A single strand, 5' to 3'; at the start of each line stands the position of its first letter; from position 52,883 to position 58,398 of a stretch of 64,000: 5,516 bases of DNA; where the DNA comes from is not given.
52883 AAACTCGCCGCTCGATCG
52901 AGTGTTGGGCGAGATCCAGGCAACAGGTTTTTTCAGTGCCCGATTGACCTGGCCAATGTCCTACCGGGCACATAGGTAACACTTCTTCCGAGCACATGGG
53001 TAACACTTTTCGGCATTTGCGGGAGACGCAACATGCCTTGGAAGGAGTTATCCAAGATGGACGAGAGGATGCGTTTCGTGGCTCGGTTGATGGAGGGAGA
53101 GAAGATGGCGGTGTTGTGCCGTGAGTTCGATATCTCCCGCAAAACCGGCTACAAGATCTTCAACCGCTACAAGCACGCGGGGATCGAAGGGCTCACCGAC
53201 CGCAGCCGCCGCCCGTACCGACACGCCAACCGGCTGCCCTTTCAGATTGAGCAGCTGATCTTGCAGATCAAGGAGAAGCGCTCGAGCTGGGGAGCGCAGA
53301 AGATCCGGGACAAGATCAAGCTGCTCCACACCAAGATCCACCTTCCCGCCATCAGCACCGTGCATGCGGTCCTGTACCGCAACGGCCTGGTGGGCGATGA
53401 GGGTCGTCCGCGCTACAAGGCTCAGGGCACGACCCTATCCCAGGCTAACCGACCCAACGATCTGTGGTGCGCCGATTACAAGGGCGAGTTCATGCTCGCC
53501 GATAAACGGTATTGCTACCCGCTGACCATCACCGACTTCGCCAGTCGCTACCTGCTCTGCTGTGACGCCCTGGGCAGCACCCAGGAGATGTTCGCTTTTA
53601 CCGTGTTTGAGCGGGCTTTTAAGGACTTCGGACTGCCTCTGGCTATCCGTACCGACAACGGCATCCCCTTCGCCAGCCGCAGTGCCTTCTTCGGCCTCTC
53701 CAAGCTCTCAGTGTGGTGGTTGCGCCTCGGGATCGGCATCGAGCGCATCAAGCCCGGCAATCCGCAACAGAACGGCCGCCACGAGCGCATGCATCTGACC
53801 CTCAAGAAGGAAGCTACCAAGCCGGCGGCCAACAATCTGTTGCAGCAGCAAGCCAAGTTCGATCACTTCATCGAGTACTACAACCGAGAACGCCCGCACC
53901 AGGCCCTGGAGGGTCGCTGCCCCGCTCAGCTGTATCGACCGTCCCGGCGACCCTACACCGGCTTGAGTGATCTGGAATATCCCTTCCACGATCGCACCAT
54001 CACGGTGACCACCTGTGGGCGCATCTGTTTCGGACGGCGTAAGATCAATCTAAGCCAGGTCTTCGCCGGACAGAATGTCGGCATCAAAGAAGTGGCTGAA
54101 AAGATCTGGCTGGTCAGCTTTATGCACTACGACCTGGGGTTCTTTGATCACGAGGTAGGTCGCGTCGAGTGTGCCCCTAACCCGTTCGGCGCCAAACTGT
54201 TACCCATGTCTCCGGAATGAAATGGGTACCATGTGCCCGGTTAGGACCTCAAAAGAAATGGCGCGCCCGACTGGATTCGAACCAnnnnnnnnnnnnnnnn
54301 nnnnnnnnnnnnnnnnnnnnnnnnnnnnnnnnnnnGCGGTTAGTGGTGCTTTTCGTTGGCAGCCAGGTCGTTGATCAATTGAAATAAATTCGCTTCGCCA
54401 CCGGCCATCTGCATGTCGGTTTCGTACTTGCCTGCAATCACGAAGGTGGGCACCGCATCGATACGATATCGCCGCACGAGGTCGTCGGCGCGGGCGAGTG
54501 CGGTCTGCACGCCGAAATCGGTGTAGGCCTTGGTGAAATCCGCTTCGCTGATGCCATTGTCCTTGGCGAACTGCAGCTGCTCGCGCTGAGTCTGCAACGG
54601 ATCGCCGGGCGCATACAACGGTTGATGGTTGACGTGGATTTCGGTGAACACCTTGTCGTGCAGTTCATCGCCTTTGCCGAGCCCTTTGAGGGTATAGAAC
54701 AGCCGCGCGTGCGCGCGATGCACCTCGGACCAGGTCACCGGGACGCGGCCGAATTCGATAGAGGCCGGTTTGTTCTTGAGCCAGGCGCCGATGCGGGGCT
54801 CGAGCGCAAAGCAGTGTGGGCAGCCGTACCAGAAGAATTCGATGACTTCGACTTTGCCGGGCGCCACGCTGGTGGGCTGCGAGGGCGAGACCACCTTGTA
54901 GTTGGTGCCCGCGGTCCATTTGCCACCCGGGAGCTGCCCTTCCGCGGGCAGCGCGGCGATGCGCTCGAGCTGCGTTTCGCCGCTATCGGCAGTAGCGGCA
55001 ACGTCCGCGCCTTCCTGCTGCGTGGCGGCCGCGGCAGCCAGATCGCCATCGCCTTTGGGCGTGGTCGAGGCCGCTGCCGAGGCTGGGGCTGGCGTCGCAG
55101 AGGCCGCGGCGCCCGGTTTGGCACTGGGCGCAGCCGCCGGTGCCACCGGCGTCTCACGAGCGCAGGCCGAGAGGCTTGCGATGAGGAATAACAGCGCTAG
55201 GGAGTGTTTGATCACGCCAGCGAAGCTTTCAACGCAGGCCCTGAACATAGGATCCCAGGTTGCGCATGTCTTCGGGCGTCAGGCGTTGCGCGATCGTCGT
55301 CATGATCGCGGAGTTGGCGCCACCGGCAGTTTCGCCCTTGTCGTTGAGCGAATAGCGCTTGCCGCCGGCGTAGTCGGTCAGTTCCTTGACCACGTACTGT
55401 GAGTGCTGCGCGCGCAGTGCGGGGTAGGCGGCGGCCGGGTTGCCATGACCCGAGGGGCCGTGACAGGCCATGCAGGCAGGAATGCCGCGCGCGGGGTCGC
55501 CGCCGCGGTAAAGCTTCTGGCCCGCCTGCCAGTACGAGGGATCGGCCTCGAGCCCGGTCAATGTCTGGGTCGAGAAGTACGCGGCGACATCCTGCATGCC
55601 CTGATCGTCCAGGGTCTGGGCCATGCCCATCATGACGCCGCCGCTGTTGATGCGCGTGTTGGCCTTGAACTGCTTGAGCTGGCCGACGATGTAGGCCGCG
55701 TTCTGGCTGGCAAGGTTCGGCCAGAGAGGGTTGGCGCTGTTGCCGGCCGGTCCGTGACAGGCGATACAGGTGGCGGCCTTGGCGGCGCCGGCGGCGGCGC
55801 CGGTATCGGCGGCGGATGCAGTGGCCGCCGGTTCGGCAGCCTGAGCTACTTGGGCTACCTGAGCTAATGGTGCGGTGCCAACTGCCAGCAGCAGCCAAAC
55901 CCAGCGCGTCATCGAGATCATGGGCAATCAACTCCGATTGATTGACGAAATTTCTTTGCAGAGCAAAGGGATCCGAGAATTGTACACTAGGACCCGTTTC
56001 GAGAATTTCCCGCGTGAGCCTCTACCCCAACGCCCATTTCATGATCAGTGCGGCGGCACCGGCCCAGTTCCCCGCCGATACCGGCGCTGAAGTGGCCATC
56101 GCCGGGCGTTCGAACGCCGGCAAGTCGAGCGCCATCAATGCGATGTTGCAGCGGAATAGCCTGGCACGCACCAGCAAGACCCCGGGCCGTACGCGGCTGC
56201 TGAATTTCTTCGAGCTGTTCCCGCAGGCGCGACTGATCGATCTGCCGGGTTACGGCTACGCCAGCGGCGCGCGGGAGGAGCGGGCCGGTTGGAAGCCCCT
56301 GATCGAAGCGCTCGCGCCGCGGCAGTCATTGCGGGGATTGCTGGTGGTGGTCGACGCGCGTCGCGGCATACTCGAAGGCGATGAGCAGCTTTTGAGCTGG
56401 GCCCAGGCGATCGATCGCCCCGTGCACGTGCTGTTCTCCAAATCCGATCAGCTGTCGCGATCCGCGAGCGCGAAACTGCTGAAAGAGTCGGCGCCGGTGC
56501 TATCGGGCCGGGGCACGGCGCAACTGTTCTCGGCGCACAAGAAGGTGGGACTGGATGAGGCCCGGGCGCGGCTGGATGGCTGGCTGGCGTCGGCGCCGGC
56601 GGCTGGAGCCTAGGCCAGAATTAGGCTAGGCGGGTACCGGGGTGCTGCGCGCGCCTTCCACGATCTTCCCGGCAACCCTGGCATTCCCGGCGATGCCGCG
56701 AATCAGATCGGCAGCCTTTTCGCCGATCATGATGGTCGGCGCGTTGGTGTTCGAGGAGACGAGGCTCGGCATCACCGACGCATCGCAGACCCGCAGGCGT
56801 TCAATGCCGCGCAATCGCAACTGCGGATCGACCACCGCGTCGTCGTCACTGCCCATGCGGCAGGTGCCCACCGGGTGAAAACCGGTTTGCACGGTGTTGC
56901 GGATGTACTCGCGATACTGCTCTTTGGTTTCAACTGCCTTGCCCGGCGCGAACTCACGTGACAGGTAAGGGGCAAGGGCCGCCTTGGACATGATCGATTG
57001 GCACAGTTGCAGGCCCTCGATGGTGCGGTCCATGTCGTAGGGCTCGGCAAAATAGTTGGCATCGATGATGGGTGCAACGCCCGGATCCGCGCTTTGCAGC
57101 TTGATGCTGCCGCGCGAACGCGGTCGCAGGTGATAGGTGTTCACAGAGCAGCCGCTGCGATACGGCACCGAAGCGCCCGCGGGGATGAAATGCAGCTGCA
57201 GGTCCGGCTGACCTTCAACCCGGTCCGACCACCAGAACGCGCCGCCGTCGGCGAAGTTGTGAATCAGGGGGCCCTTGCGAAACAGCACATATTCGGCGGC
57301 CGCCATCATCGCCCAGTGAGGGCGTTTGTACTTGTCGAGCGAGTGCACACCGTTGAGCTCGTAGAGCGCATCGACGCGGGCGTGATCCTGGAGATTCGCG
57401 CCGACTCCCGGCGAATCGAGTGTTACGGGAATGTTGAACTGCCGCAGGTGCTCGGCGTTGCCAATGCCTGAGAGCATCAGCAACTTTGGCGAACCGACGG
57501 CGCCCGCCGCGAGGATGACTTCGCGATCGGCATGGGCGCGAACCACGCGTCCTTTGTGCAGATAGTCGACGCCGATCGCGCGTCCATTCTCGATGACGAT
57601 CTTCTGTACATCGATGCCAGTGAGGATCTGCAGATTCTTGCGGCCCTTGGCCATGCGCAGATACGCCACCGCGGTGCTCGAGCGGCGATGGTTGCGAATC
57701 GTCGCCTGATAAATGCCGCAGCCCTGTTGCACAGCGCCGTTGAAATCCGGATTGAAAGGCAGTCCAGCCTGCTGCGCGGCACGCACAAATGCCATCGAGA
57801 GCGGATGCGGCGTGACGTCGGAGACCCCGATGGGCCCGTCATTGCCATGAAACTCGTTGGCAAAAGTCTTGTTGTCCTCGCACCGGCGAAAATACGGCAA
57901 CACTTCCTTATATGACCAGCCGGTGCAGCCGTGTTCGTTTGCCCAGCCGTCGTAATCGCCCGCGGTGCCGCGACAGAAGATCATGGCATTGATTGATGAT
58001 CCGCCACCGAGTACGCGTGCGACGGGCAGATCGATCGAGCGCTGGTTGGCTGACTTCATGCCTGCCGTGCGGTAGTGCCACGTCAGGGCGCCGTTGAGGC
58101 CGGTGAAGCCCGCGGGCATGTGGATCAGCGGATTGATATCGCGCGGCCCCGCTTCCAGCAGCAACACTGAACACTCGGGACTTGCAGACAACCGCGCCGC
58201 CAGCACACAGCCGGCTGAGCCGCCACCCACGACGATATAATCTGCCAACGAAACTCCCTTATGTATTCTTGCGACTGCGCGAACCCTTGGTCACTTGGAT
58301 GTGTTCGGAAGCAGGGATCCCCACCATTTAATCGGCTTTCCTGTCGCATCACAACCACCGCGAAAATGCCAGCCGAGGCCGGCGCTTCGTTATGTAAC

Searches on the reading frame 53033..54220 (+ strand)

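Call 23: search_protein_families(library=pfam, proteins=[window:53033-54220:+], max_evalue=0.001)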
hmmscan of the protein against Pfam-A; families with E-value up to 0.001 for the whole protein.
window:53033-54220:+ (395 aa): 7 families
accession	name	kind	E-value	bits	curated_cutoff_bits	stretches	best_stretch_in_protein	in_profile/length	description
PF13683.12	rve_3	-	1.3e-16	60.6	26.5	1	233-297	2-67/67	Integrase core domain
PF00665.32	rve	-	2.1e-13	50.8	32.6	1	139-244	2-102/102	Integrase core domain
PF13565.12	HTH_32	-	8.3e-13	49.1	33.7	1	38-114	1-73/73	Homeodomain-like domain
PF13518.12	HTH_28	-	1.2e-11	44.9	25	1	11-61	1-51/52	Helix-turn-helix domain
PF13384.12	HTH_23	-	7.1e-08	32.5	24.6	1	9-54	4-49/50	Homeodomain-like domain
PF13551.12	HTH_29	-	1.3e-06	28.8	28.1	1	12-68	1-58/64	Winged helix-turn helix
PF13011.12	LZ_Tnp_IS481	-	1.9e-06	28.5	22.2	1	15-76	17-80/85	leucine-zipper of insertion element IS481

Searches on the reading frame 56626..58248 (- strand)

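Call 23: search_protein_families(library=pfam, proteins=[window:56626-58248:-], max_evalue=0.001)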
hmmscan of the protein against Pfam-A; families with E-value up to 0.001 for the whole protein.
window:56626-58248:- (540 aa): 8 families
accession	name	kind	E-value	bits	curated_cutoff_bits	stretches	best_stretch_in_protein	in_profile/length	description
PF00732.25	GMC_oxred_N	-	9.4e-56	189.5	23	1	3-290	2-217/218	GMC oxidoreductase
PF05199.19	GMC_oxred_C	-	3.5e-41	141.5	24.6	1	376-509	1-139/139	GMC oxidoreductase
PF01266.30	DAO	-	3.1e-09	37.3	27.9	1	3-256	1-209/353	FAD dependent oxidoreductase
PF00890.30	FAD_binding_2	-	1.5e-08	34.7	20.4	1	196-253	148-206/414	FAD binding domain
PF05834.18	Lycopene_cycl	-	1.7e-05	24.5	23.4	1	3-38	1-37/380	Lycopene cyclase protein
PF13450.12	NAD_binding_8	-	0.0001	23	21.9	1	6-36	1-30/68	NAD(P)-binding Rossmann-like domain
PF07992.20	Pyr_redox_2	-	0.00049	20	26.1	0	3-34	2-32/291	Pyridine nucleotide-disulphide oxidoreductase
PF13738.12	Pyr_redox_3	-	0.00062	19.5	30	0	184-271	74-156/305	Pyridine nucleotide-disulphide oxidoreductase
